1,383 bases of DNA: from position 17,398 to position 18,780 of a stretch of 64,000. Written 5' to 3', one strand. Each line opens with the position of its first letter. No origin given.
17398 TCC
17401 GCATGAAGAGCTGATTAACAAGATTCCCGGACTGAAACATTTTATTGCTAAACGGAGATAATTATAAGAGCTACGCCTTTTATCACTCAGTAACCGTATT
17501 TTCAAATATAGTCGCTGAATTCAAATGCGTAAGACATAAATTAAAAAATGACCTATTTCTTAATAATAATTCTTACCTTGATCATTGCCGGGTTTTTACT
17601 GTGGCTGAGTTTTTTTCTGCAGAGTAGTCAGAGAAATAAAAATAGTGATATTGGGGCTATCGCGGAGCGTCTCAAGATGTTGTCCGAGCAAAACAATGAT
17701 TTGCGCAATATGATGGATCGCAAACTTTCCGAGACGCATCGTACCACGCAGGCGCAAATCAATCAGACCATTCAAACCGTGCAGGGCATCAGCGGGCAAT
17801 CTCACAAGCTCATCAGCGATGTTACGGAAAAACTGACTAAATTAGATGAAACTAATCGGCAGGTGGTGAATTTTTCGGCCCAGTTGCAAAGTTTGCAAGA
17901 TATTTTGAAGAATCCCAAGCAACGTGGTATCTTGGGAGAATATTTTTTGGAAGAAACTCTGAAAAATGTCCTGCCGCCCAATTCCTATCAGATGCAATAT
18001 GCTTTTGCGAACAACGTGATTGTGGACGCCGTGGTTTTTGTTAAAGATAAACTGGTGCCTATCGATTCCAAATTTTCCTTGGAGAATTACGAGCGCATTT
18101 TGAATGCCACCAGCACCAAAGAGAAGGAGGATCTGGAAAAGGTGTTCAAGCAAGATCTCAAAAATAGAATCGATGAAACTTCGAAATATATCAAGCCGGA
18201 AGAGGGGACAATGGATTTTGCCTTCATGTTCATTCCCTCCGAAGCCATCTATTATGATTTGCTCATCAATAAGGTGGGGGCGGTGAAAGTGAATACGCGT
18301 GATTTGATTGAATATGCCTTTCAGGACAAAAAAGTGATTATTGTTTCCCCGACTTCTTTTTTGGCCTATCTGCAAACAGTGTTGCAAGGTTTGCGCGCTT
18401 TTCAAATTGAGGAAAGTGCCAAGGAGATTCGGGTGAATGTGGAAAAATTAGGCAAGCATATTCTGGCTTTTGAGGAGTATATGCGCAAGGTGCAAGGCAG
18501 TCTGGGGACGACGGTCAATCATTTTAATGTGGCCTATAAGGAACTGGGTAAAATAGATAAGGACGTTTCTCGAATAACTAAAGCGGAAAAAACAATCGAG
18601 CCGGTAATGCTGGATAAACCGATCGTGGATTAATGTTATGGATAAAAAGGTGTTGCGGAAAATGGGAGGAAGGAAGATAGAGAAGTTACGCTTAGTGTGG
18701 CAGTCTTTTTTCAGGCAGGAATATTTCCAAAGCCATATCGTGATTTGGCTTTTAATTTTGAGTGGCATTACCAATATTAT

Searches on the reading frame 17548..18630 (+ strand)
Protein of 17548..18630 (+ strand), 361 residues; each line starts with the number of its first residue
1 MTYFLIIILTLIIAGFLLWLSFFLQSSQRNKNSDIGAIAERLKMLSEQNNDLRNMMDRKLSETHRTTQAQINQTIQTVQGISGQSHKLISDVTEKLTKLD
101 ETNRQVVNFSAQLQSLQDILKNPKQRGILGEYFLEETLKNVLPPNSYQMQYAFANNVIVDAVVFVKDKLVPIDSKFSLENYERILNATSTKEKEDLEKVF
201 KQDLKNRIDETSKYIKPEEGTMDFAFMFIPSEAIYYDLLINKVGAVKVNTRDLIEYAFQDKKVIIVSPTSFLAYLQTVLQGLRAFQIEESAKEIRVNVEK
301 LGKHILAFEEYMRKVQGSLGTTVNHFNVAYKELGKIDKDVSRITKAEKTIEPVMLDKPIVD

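Call 9: search_protein_families(library=pfam, proteins=[window:17548-18630:+])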
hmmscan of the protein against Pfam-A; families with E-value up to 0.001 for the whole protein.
window:17548-18630:+ (361 aa): 1 family
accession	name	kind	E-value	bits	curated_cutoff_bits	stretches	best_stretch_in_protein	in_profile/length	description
PF02646.22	RmuC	-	2.6e-53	181.5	26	1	59-345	2-283/291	RmuC family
